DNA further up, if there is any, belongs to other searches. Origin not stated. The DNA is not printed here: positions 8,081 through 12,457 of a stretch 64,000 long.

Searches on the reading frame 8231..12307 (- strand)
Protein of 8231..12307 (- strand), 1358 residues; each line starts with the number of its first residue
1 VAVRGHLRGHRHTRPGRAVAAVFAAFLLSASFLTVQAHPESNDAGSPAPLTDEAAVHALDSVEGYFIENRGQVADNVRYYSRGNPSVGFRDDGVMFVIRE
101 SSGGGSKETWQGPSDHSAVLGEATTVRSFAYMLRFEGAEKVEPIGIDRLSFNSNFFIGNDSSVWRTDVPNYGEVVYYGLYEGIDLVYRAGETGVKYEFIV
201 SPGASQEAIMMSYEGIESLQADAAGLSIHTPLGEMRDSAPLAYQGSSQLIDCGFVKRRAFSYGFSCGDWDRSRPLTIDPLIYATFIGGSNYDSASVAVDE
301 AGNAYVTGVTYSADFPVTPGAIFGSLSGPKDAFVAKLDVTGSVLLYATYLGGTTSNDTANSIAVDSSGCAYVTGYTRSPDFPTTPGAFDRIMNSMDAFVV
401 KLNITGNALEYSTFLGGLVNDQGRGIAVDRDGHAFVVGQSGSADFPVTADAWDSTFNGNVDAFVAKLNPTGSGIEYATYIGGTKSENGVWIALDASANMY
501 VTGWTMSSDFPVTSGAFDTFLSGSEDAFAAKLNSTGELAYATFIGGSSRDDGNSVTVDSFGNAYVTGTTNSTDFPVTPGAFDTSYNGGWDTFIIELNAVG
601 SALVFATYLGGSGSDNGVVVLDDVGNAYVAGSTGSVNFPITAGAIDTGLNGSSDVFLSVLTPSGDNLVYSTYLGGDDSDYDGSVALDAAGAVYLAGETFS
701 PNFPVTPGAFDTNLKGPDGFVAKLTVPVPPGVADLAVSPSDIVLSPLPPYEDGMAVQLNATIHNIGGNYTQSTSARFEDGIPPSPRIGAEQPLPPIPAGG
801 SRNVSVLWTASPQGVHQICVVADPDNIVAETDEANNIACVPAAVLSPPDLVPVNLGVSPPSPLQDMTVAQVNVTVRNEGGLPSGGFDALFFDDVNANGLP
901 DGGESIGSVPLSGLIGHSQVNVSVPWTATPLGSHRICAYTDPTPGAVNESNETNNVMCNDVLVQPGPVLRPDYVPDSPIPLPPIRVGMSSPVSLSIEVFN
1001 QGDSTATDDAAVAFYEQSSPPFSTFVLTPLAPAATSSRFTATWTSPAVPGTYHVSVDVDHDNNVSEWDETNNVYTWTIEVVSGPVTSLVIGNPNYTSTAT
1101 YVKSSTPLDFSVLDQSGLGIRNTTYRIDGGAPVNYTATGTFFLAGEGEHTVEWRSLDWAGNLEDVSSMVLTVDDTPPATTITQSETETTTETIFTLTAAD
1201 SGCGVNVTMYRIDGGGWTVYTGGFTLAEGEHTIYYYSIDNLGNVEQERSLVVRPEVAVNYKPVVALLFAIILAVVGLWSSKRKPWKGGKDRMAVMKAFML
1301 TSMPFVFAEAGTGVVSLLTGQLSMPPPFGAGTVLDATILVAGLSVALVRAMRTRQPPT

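Call 40: search_protein_families(library=pfam, proteins=[window:8231-12307:-])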
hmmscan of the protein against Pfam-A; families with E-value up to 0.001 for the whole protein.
window:8231-12307:- (1358 aa): 3 families
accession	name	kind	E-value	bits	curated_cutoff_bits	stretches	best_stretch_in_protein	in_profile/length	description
PF25778.1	DUF7948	-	4.3e-49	167.9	27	1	66-280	1-214/214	Domain of unknown function (DUF7948)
PF06739.17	SBBP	-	1.6e-41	140.4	20.5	5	541-575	3-38/38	Beta-propeller repeat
PF07705.17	CARDB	-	9.1e-39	132.2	22.7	3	749-837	14-98/101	CARDB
